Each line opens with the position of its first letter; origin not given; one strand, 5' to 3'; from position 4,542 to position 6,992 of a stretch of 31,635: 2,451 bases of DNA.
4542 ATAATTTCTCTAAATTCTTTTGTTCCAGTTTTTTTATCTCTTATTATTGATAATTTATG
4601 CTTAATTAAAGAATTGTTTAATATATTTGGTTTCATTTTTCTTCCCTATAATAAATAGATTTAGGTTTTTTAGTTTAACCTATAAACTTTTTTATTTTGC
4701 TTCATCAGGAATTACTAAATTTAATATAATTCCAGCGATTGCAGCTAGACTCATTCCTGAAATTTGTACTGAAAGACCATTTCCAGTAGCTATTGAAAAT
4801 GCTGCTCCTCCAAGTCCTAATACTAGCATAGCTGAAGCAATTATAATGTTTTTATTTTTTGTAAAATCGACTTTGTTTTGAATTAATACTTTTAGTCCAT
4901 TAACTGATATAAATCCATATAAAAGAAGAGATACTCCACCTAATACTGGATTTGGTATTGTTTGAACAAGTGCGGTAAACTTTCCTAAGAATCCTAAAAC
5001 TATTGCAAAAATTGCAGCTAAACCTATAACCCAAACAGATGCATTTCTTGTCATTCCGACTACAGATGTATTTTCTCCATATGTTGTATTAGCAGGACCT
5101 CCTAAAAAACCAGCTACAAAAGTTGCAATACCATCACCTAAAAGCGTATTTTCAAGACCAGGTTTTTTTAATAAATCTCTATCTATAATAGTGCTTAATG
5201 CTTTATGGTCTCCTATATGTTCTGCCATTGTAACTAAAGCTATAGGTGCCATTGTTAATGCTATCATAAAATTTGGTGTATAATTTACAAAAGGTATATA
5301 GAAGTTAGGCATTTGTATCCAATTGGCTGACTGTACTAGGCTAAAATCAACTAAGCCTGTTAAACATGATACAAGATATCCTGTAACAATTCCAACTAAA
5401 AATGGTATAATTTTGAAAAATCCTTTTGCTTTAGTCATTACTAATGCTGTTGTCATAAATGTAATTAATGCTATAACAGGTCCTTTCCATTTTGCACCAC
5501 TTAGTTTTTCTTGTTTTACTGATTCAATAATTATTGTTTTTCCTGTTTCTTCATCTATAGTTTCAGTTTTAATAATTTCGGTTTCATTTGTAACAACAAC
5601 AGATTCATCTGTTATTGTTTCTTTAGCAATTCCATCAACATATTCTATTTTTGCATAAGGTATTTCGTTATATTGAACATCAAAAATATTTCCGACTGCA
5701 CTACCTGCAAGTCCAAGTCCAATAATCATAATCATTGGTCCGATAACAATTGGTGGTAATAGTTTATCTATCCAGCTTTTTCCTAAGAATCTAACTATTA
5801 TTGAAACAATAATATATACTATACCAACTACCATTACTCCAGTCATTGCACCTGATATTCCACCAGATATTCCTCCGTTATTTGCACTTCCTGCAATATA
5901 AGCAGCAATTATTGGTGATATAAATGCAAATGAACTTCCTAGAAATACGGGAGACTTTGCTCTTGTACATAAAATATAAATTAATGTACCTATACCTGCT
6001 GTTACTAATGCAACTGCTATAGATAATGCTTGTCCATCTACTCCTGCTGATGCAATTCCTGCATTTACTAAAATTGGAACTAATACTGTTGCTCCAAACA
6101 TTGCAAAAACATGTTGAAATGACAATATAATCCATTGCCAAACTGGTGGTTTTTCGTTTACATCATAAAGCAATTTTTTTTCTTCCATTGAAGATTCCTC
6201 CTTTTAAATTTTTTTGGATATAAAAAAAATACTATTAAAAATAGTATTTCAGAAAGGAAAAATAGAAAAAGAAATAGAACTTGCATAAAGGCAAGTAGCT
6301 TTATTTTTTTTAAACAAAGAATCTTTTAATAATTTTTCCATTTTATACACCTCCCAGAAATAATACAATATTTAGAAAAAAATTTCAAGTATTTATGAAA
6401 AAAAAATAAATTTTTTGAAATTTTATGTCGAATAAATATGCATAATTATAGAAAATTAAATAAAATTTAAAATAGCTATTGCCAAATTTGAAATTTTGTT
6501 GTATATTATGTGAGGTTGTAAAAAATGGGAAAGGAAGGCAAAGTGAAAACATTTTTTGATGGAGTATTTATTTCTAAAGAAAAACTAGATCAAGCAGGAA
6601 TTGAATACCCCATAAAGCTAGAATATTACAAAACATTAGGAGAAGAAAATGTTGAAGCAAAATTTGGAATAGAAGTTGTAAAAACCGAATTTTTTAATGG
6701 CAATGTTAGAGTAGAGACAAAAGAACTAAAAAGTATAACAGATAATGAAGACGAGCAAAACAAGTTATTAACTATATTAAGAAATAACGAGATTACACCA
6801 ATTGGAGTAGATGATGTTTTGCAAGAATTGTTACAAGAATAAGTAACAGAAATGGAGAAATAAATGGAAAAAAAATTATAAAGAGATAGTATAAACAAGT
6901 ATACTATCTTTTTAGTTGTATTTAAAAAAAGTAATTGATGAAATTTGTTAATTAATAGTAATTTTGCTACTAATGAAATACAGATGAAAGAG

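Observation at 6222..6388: pyrBI-like, PyrR-independent leader-peptide attenuator upstream of uraA-upp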

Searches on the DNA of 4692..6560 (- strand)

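Call 4: search_rna_families(source=window, start=6100, end=6560, threshold=evalue, max_evalue=10, show_alignments=3)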
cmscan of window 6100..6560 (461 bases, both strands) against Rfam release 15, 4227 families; matches with E-value up to 10: 6.
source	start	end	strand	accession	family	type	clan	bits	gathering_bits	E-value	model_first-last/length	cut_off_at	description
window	6186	6253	-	RF02934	caiA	Gene; sRNA;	-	22.4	55.5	0.21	1-78/78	no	caiA RNA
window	6330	6376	-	RF02584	KRAS_3UTR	Cis-reg;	-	21.4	49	5.2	1-49/49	no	KRAS 3' UTR cis-regulatory element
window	6269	6334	-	RF02064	STnc370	Gene; sRNA;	-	19.3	54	7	1-71/71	no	Enterobacterial sRNA STnc370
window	6283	6350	-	RF00150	SNORD42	Gene; snRNA; snoRNA; CD-box;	-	17.8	39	4.2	1-68/68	no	Small nucleolar RNA SNORD42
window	6132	6196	-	RF04331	Plastid-clpP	Cis-reg;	-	16.5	55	4.1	1-69/69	no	Plastid-clpP 5UTR RNA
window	6266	6311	+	RF03623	mir-1252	Gene; miRNA;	-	16.2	70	7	1-65/65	no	mir-1252 microRNA precursor family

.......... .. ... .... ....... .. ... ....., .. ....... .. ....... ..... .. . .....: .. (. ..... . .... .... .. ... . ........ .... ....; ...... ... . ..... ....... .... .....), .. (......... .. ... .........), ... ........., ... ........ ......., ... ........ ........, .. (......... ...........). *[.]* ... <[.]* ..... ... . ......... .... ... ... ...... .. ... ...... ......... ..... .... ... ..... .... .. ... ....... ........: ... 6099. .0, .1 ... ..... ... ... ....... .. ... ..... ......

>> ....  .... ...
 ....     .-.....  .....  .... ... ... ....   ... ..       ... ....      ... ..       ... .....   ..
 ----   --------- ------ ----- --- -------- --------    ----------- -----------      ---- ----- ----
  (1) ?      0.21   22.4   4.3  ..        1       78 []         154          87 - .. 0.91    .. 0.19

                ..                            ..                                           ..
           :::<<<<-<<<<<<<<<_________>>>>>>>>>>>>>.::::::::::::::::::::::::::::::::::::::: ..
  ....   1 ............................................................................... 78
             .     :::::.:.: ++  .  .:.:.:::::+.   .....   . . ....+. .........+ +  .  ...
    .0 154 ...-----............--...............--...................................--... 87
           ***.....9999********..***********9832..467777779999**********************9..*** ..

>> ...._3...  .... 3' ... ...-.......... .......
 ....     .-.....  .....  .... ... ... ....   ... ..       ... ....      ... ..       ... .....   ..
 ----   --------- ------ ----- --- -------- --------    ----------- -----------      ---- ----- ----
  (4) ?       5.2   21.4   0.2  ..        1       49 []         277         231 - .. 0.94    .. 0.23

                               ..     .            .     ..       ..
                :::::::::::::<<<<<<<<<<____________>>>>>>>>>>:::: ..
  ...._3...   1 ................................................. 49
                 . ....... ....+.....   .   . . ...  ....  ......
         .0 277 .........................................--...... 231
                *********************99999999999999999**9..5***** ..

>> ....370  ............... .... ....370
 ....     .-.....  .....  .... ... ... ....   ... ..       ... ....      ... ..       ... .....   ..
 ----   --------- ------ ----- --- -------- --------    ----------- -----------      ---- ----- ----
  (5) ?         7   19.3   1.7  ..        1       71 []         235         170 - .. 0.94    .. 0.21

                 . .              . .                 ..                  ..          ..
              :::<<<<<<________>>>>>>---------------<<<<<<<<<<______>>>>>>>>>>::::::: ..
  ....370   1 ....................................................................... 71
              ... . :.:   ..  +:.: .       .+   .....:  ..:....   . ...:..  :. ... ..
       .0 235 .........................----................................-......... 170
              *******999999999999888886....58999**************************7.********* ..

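Call 23: search_rna_families(sources=[L029, L030, L034, L035, L040, L041, L048, L050, L052, L058, L062, L080, L027, L032, L045], threshold=gathering)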
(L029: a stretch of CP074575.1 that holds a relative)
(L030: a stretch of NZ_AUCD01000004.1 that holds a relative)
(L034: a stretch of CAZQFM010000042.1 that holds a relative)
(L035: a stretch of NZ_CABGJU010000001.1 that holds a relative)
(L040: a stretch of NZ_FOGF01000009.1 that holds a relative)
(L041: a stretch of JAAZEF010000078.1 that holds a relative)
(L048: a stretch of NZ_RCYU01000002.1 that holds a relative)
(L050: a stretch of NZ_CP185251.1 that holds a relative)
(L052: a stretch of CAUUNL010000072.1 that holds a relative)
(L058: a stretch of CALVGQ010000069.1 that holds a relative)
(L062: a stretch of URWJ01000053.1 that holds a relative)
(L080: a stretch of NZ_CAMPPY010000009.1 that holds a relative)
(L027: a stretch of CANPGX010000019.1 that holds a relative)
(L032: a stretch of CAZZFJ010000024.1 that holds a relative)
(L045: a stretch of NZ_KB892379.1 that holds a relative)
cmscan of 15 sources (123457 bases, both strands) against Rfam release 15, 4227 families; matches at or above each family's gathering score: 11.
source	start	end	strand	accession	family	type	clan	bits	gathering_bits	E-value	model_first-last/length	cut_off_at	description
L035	3834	3937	+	RF02437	SpF44_sRNA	Gene; sRNA;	-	111.2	70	1.3e-19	1-102/102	no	Streptococcus sRNA SpF44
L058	1690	1843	+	RF00380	Magnesium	Cis-reg; riboswitch;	-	101.8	44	3.4e-21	1-169/169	no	M-box riboswitch aptamer (ykoK leader)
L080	3864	3959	+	RF02437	SpF44_sRNA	Gene; sRNA;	-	92.5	70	2.3e-15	1-102/102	no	Streptococcus sRNA SpF44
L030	2020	2148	+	RF00557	L10_leader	Cis-reg; leader;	-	78.1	44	1.9e-10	1-138/138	no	Ribosomal protein L10 leader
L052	6602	6723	+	RF00557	L10_leader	Cis-reg; leader;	-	73.6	44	1.6e-09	1-138/138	no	Ribosomal protein L10 leader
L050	3547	3641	-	RF00504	Glycine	Cis-reg; riboswitch;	CL00125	69.7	32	3.6e-12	1-94/94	no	Glycine riboswitch aptamer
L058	7292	7413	+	RF00557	L10_leader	Cis-reg; leader;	-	67.7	44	2.5e-08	1-138/138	no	Ribosomal protein L10 leader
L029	3881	3981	+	RF00515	PyrR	Cis-reg;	-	62.8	54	5.5e-06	1-115/115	no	PyrR binding site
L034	3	75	+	RF00005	tRNA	Gene; tRNA;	CL00001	61.9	29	1e-10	1-71/71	no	tRNA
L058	1437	1509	+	RF00005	tRNA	Gene; tRNA;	CL00001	57.2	29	2e-09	1-71/71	no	tRNA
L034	389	468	-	RF00005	tRNA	Gene; tRNA;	CL00001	56.9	29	2.5e-09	1-71/71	no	tRNA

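Call 24: search_rna_families(sources=[L001, L002, L003, L004, L005, L006, L007, L011, L013, L039, L056, L060, L064, L066, L068, L073, L074], threshold=gathering)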
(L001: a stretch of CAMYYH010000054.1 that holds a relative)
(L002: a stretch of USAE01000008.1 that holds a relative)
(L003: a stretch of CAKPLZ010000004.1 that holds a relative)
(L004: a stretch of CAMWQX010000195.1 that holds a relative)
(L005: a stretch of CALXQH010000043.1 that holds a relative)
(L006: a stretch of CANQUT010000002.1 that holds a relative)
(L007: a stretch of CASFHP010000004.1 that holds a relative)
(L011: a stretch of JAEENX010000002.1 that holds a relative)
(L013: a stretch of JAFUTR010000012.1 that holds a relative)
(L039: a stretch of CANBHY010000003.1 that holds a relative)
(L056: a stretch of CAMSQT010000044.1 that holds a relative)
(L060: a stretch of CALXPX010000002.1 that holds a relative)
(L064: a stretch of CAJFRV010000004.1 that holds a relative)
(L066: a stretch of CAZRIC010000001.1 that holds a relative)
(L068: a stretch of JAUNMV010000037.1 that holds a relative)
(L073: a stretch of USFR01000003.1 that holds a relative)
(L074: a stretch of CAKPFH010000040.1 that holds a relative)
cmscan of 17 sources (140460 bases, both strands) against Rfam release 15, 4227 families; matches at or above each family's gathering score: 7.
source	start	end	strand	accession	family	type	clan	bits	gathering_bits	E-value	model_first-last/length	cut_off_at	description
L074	1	298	+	RF02541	LSU_rRNA_bacteria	Gene; rRNA;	CL00112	287.5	50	3e-90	2627-2925/2925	5'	Bacterial large subunit ribosomal RNA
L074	363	470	+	RF00001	5S_rRNA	Gene; rRNA;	CL00113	77.4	38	2.5e-14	1-120/120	no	5S ribosomal RNA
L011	2075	2158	+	RF00005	tRNA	Gene; tRNA;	CL00001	61.3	29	1.7e-10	1-71/71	no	tRNA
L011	1936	2008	+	RF00005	tRNA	Gene; tRNA;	CL00001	59.4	29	5.7e-10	1-71/71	no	tRNA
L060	8372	8460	+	RF00005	tRNA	Gene; tRNA;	CL00001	57.8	29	1.5e-09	1-71/71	no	tRNA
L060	8259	8347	+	RF00005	tRNA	Gene; tRNA;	CL00001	53.5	29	2.3e-08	1-71/71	no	tRNA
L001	1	54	-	RF00005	tRNA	Gene; tRNA;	CL00001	40.7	29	7.8e-05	1-54/71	3'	tRNA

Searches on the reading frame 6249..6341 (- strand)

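Call 12: search_protein_families(library=pfam, proteins=[window:6249-6341:-], max_evalue=0.01)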
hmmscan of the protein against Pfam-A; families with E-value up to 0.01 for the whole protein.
window:6249-6341:- (30 aa): 0 families

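Call 50: search_protein_families(library=pfam, alignment_id=A1, max_evalue=1)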
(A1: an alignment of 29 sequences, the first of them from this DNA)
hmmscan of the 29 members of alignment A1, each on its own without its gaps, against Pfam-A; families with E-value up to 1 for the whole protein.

A. member 1, seq(30 aa): 0 families

B. families by the number of members that match (of 29 scanned): 3 families
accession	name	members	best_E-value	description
PF06269.17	DUF1029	1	0.013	Protein of unknown function (DUF1029)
PF00155.27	Aminotran_1_2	1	0.063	Aminotransferase class I and II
PF17089.10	YjbT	1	0.23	Uncharacterised protein family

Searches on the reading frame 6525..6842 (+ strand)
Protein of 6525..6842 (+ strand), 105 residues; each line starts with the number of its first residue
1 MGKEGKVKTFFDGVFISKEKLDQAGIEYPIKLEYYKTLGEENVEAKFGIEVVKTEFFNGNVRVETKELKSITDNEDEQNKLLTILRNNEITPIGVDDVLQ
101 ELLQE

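Call 12: search_protein_families(library=pfam, proteins=[window:6525-6842:+], max_evalue=0.01)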
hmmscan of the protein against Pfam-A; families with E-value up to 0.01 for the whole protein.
window:6525-6842:+ (105 aa): 1 family
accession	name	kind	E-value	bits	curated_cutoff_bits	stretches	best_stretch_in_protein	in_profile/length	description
PF20124.4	DUF6514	-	6.8e-11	42.6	23.9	1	28-104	16-93/94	Family of unknown function (DUF6514)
